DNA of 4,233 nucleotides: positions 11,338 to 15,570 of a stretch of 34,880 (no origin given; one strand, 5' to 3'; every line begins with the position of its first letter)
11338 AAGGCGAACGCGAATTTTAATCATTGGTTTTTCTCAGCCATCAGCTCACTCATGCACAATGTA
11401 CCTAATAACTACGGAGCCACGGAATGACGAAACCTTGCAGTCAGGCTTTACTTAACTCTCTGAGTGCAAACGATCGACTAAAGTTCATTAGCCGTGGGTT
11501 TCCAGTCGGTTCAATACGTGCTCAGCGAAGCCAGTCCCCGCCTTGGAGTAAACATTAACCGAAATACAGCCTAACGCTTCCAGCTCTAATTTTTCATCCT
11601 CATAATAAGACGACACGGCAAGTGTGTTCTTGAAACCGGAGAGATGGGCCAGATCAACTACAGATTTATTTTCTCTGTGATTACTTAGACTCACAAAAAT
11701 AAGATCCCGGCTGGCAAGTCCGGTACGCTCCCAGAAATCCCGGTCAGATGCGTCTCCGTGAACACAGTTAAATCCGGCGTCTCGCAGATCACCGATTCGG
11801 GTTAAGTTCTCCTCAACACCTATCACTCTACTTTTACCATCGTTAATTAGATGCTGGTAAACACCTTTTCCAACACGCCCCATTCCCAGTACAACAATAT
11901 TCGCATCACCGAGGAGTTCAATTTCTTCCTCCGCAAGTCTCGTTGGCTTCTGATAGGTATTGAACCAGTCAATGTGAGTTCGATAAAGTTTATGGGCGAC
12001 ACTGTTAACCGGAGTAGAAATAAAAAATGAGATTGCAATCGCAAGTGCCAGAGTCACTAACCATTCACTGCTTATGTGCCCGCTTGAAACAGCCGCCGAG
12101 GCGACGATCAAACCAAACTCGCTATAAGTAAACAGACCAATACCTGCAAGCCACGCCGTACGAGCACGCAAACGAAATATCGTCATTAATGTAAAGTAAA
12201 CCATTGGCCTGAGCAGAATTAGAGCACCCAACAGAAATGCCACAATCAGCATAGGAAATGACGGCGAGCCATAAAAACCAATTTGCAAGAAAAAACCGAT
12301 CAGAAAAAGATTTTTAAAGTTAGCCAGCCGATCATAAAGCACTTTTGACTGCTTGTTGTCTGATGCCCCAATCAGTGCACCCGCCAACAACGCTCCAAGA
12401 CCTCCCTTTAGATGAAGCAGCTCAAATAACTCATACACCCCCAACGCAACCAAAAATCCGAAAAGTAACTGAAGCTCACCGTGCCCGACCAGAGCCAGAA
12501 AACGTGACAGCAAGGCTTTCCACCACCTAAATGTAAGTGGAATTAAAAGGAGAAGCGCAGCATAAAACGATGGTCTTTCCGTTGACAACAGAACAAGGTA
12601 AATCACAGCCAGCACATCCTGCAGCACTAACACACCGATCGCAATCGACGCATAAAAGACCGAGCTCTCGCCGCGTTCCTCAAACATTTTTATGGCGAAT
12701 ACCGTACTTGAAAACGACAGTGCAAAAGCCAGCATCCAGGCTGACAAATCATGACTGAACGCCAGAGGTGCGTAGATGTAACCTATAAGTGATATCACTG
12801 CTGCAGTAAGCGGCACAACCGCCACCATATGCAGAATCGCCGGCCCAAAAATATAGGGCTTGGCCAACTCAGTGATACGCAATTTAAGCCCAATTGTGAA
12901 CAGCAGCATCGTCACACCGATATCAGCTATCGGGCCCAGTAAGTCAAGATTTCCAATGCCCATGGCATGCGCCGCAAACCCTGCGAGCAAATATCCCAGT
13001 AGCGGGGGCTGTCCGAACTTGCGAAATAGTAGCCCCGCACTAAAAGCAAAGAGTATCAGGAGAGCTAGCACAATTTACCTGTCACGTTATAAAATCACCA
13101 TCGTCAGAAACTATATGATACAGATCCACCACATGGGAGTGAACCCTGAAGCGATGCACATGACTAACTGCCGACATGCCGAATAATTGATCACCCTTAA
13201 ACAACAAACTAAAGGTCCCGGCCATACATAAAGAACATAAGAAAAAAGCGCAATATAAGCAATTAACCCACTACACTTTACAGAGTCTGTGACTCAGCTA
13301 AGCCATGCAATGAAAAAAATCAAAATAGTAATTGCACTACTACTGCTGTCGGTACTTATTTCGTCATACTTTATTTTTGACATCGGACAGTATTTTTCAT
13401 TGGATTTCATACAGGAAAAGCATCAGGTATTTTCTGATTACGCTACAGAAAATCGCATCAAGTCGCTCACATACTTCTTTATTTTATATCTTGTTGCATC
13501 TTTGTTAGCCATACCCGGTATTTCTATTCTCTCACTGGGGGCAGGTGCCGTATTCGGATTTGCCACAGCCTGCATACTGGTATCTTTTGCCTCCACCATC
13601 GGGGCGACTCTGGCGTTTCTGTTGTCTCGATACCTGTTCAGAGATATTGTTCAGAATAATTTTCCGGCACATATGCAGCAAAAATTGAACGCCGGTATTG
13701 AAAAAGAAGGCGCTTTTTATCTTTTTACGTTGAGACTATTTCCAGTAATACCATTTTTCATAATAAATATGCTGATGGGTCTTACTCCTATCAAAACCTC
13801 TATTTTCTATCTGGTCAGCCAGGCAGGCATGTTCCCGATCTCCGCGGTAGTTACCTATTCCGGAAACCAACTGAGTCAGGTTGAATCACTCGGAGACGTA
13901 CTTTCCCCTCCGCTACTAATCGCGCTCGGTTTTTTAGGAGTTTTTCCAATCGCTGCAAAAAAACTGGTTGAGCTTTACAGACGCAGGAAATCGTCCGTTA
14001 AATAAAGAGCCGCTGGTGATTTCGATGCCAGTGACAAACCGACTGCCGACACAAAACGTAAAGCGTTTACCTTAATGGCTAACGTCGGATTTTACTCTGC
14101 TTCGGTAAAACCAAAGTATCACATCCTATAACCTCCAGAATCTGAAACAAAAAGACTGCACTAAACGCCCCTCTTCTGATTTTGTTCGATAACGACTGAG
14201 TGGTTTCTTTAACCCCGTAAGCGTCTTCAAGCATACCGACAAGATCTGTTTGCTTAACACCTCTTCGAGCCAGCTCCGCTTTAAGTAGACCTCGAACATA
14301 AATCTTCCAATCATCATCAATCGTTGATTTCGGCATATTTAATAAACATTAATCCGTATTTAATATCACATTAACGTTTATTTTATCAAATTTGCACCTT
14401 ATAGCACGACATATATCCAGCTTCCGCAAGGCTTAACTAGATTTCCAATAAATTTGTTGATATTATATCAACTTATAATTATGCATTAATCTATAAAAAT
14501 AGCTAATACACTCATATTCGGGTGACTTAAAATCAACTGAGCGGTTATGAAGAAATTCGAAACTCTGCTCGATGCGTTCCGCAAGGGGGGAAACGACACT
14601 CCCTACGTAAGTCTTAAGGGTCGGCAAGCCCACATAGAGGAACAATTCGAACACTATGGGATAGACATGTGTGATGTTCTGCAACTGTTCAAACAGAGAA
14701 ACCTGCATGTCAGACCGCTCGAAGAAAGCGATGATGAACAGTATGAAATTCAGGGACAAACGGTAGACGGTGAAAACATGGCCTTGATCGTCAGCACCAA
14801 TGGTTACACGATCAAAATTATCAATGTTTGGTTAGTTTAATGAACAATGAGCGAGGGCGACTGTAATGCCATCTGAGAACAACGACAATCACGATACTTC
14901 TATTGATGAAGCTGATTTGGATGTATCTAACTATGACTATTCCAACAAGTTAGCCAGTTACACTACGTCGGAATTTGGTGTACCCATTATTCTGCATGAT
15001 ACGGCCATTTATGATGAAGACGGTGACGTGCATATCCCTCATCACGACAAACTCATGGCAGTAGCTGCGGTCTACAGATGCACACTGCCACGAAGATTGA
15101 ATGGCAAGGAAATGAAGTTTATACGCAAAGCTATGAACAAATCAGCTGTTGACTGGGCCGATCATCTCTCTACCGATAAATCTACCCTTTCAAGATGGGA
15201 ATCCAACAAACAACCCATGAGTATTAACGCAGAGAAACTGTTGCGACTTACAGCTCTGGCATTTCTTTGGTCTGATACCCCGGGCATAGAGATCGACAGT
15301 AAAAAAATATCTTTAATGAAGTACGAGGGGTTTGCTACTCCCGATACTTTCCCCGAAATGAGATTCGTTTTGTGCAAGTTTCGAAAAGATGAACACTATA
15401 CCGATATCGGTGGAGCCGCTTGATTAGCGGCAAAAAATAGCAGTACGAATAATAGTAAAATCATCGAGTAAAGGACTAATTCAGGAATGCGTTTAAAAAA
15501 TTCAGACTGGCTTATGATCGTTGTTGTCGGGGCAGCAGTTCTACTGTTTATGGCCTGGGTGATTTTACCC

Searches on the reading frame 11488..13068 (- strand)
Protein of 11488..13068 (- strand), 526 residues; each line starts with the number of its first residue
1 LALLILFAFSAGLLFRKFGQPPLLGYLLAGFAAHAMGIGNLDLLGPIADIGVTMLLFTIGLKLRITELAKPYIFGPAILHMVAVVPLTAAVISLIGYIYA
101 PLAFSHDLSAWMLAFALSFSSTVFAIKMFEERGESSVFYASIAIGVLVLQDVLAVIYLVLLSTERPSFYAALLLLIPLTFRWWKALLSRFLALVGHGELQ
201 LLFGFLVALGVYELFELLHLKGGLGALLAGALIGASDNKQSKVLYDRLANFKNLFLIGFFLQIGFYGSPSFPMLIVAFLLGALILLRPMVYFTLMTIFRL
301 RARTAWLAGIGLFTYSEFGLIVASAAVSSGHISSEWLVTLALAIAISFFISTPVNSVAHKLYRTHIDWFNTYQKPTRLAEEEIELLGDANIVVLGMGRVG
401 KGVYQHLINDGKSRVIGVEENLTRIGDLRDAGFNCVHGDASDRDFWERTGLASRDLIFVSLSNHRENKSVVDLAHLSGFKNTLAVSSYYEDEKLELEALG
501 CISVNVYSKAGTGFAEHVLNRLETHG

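Call 14: search_protein_families(library=pfam, proteins=[window:11488-13068:-], max_evalue=0.001)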
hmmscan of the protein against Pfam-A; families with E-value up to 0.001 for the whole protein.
window:11488-13068:- (526 aa): 2 families
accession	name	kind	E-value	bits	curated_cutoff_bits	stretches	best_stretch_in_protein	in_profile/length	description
PF00999.27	Na_H_Exchanger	-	1.3e-34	120.2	26.2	1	5-351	1-370/375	Sodium/hydrogen exchanger, transmembrane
PF02254.24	TrkA_N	-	3.8e-16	59.9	23.8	1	391-494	1-104/116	TrkA-N domain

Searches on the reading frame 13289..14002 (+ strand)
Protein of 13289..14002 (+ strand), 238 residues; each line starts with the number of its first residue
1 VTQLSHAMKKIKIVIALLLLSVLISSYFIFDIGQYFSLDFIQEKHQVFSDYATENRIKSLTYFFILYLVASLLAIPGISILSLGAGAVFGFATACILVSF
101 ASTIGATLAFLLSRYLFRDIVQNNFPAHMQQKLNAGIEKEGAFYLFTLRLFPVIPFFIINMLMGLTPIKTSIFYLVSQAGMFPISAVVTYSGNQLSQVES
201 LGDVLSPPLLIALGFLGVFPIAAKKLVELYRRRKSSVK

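Call 14: search_protein_families(library=pfam, proteins=[window:13289-14002:+], max_evalue=0.001)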
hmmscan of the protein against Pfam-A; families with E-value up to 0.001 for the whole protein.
window:13289-14002:+ (238 aa): 1 family
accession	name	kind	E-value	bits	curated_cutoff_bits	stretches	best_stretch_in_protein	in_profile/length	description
PF09335.16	VTT_dom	-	9.7e-21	74.9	33.9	1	78-193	3-122/123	VTT domain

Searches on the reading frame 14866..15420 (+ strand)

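Call 14: search_protein_families(library=pfam, proteins=[window:14866-15420:+], max_evalue=0.001)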
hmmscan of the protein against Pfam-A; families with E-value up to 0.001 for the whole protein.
window:14866-15420:+ (185 aa): 1 family
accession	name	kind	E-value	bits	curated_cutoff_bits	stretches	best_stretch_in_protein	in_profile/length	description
PF01381.28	HTH_3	-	0.00087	19.7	23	0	84-128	2-47/55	Helix-turn-helix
